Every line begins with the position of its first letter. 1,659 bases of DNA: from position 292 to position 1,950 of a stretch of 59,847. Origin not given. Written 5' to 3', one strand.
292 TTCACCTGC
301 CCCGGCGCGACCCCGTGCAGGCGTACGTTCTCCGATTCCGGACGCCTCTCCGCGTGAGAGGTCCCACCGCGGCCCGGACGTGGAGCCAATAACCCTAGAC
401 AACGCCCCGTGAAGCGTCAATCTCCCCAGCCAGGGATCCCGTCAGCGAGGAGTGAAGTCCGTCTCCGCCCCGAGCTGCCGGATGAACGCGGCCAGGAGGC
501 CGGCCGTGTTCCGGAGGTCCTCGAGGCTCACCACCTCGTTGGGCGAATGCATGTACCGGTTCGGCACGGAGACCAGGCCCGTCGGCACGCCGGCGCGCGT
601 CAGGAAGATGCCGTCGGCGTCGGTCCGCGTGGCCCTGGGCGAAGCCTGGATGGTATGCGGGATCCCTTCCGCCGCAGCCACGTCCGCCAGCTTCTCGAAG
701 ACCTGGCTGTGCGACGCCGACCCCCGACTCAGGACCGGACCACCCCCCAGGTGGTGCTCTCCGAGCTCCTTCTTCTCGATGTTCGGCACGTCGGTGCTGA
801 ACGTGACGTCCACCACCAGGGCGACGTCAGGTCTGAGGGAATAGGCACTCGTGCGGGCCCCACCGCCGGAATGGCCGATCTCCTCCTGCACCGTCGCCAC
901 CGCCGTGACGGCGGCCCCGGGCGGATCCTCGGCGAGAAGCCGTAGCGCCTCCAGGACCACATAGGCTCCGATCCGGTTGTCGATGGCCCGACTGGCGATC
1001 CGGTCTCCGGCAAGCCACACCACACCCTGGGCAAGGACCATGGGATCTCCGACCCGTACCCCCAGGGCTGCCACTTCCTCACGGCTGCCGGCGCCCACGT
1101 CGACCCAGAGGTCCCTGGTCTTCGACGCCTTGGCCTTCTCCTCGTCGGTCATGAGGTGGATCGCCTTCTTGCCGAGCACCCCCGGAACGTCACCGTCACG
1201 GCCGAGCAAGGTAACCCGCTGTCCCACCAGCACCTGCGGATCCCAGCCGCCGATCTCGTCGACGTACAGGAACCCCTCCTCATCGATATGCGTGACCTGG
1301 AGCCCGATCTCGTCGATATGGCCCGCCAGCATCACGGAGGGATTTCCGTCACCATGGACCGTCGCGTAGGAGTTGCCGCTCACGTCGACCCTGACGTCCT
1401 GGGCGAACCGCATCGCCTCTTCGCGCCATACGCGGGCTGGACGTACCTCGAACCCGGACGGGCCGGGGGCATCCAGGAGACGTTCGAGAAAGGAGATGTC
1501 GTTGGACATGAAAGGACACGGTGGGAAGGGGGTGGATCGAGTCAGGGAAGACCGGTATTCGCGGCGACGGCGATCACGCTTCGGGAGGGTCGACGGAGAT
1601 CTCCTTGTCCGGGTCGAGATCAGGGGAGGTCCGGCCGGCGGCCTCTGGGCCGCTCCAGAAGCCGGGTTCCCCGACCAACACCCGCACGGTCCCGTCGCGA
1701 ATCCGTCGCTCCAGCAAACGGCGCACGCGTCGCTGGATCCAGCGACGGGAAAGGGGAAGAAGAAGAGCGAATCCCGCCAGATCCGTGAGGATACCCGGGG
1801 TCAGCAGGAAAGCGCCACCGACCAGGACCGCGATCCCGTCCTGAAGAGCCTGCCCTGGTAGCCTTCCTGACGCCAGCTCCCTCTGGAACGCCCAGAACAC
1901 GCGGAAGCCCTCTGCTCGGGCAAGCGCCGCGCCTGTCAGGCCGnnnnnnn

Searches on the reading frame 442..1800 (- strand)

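Call 64: search_protein_families(library=pfam, proteins=[window:442-1800:-], max_evalue=0.00001)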
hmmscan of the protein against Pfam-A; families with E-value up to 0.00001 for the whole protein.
window:442-1800:- (452 aa): 2 families
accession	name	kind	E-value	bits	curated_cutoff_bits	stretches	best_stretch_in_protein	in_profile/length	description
PF05343.19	Peptidase_M42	-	5.9e-88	295.1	23.2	1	142-434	1-291/292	M42 glutamyl aminopeptidase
PF01546.33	Peptidase_M20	-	8.8e-11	42.5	24.6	1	272-441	33-205/206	Peptidase family M20/M25/M40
